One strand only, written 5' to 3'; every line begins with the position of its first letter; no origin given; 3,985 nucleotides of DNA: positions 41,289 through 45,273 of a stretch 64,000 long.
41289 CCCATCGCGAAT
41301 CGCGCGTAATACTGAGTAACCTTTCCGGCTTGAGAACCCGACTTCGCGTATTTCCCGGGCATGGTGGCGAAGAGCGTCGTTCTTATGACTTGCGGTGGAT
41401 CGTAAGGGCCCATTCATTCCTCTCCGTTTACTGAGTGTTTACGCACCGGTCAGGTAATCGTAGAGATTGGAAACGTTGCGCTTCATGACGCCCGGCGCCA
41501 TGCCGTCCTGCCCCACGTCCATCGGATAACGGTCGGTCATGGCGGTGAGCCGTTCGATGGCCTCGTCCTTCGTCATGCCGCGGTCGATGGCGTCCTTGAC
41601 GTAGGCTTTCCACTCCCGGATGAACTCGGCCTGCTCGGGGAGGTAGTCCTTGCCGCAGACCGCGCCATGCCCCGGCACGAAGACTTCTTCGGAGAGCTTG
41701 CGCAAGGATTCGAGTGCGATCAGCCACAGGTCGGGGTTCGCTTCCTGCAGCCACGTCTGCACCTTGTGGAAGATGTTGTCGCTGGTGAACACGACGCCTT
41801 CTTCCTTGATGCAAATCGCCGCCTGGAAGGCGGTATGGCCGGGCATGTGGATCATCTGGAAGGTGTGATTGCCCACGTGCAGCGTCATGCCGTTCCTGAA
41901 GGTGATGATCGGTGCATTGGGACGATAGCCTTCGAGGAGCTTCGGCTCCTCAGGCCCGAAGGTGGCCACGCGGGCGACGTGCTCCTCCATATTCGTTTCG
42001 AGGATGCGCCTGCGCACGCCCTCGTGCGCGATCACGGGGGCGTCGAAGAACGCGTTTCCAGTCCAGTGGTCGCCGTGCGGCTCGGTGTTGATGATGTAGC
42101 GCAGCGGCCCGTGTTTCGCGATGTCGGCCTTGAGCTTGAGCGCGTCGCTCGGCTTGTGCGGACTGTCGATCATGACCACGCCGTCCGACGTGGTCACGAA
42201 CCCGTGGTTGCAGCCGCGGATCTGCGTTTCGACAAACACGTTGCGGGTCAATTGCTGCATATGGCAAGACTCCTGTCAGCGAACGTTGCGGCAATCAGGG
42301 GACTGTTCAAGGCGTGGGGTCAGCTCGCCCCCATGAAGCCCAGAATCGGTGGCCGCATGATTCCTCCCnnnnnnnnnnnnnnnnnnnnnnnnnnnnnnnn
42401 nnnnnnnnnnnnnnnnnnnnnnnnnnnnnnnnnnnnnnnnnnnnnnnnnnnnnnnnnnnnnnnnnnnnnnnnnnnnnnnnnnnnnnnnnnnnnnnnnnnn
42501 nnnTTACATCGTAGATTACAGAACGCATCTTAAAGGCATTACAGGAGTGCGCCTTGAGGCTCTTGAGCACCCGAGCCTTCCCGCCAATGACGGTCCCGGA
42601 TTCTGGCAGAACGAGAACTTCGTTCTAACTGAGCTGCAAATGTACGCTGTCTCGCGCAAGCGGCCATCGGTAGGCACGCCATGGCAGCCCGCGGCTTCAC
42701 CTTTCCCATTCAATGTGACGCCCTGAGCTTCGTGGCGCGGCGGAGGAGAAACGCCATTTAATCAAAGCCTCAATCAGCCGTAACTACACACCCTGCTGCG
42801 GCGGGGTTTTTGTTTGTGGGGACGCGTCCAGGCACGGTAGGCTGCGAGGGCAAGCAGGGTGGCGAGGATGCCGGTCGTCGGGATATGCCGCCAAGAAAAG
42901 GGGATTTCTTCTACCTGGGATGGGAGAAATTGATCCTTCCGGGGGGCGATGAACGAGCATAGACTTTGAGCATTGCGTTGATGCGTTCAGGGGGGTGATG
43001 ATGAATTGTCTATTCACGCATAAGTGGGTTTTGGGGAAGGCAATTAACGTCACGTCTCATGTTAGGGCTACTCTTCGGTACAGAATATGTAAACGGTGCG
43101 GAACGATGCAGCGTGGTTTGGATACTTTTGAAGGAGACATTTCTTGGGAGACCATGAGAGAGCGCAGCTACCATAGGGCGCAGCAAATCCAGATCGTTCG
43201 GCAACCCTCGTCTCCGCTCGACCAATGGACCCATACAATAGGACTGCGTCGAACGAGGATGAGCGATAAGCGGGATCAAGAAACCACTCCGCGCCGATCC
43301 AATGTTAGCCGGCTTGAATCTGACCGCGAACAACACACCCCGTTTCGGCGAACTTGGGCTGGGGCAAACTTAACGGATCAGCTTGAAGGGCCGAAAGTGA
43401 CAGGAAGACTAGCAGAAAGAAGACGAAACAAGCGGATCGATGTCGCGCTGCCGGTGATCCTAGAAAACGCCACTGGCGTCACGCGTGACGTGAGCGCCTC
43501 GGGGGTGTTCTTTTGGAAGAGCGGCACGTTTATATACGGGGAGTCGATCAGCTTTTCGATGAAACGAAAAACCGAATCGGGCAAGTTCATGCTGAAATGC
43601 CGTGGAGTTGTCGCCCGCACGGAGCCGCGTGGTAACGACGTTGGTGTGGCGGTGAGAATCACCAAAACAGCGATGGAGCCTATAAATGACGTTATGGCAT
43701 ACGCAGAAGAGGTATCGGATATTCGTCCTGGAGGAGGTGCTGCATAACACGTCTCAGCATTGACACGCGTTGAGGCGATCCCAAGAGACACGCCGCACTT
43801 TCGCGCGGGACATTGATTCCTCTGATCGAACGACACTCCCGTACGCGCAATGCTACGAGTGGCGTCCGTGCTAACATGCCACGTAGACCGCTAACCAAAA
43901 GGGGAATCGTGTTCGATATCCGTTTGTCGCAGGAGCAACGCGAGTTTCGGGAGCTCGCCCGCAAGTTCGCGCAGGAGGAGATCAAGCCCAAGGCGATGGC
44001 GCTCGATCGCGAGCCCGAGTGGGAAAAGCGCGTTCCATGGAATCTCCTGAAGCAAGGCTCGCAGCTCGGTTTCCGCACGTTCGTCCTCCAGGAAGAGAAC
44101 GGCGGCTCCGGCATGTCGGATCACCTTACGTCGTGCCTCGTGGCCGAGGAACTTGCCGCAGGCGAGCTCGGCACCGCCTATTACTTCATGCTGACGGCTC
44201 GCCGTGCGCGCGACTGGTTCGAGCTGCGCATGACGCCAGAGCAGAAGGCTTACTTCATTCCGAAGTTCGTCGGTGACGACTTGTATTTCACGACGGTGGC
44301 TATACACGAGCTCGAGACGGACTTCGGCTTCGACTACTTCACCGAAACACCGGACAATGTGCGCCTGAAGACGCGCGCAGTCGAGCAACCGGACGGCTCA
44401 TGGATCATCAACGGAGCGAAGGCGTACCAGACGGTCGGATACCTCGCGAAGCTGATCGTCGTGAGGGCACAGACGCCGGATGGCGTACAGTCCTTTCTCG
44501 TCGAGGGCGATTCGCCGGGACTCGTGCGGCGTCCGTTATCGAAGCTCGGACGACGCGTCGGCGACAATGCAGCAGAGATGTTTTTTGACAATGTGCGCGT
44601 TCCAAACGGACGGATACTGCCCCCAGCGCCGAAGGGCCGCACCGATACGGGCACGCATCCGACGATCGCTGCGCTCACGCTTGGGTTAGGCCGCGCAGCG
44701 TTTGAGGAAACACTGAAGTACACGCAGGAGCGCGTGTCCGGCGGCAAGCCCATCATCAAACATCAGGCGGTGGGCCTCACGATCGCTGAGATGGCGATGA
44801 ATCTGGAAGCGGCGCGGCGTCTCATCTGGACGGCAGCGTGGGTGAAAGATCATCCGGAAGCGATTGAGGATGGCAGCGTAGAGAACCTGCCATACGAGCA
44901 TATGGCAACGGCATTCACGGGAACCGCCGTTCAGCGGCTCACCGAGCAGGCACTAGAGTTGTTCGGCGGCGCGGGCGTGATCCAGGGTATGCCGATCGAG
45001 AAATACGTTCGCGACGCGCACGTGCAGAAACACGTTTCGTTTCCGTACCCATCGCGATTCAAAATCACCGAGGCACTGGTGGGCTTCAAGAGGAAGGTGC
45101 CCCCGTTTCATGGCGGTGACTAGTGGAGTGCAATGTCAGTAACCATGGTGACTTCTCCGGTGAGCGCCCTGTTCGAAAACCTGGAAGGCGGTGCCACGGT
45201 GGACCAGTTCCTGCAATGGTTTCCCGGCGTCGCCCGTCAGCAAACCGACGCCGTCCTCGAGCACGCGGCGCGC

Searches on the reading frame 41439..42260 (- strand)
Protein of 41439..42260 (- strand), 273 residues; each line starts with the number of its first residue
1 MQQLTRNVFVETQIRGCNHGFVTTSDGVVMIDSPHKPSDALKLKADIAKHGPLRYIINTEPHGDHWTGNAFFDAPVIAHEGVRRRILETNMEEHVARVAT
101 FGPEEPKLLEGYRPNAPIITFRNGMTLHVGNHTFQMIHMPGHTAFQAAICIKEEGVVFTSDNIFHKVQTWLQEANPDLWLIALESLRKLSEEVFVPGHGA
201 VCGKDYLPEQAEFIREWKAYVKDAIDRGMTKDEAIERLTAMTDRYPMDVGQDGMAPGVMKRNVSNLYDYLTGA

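Call 56: search_protein_families(library=pfam, proteins=[window:41439-42260:-], max_evalue=0.001)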
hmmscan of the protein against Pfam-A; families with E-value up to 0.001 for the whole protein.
window:41439-42260:- (273 aa): 1 family
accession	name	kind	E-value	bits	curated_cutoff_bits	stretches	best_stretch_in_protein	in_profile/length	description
PF00753.33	Lactamase_B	-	2.7e-16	60.6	22.7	1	16-198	5-196/196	Metallo-beta-lactamase superfamily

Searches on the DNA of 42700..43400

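Call 49: search_rna_families(source=window, start=42700, end=43400, threshold=evalue, max_evalue=5)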
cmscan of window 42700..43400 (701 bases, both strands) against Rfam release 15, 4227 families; matches with E-value up to 5: 0.
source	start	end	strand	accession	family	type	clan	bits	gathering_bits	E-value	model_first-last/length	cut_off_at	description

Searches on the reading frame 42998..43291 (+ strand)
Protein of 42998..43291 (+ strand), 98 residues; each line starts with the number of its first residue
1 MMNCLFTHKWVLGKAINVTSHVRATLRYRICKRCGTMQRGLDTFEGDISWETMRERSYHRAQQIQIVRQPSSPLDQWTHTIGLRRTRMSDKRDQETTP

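Call 34: search_protein_families(library=phrogs, proteins=[window:42998-43291:+], max_evalue=1)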
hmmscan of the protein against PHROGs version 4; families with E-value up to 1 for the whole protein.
window:42998-43291:+ (98 aa): 3 families
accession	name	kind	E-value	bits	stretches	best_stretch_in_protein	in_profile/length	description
phrog_2670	-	unknown function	0.021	15.9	1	4-39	5-34/66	-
phrog_7228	-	unknown function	0.25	12.5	1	23-35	26-38/50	-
phrog_4485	-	unknown function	0.32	12.8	1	12-54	48-90/103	-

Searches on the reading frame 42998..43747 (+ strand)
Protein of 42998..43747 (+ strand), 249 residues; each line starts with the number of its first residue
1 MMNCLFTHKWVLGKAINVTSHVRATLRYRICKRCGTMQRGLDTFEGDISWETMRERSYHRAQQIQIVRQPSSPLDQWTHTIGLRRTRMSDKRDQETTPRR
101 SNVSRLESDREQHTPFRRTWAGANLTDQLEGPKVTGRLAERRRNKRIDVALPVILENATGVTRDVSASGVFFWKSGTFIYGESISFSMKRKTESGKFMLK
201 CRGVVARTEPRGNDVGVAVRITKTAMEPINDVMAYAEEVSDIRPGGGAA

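Call 7: search_protein_families(library=pfam, proteins=[window:42998-43747:+], max_evalue=1)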
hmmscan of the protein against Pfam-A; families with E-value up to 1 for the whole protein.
window:42998-43747:+ (249 aa): 2 families
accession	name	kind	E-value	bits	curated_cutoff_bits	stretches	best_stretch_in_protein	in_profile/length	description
PF07238.19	PilZ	-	1.1e-06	29.4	22.5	1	140-230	1-94/102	PilZ domain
PF18508.7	zf_C2H2_13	-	0.11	12.6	26.5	1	25-35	14-24/42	Zinc finger domain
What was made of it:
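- On PilZ domain (PF07238): W2 residues 140-230 score 29.4 bits against a cut-off of 22.5, with E=1e-6 (call 7).
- Checked: The W2 C-terminus matches PilZ PF07238 with E=1e-6 (call 7), and the RxxxR and DxSxxG motifs are visible in the sequence.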

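Call 81: search_protein_families(library=padloc, proteins=[window:43001-43747:+], max_evalue=0.1)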
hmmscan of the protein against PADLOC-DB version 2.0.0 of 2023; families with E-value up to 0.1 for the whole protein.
window:43001-43747:+ (248 aa): 0 families

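Call 82: search_protein_families(library=ncbifam, proteins=[window:43001-43747:+], max_evalue=0.1)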
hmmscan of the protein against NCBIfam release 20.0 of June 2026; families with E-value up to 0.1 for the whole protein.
window:43001-43747:+ (248 aa): 1 family
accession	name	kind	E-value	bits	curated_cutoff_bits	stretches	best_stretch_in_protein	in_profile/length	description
TIGR02266.1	gmx_TIGR02266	paralog_domain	0.0019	18.3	68.7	1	155-223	15-83/96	TIGR02266 family protein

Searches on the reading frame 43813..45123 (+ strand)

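Call 56: search_protein_families(library=pfam, proteins=[window:43813-45123:+], max_evalue=0.001)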
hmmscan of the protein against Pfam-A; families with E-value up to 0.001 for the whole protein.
window:43813-45123:+ (436 aa): 4 families
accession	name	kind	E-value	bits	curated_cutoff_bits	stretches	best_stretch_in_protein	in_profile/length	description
PF00441.29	Acyl-CoA_dh_1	-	7.7e-23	81.7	22.4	1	283-405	16-131/150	Acyl-CoA dehydrogenase, C-terminal domain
PF02771.21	Acyl-CoA_dh_N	-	2.1e-18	67.2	22.9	1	39-153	1-110/113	Acyl-CoA dehydrogenase, N-terminal domain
PF08028.16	Acyl-CoA_dh_2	-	5.6e-17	62.7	22.7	1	284-409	2-131/134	Acyl-CoA dehydrogenase, C-terminal domain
PF02770.24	Acyl-CoA_dh_M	-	1.7e-10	41.4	33.3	1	181-261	12-97/97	Acyl-CoA dehydrogenase, middle domain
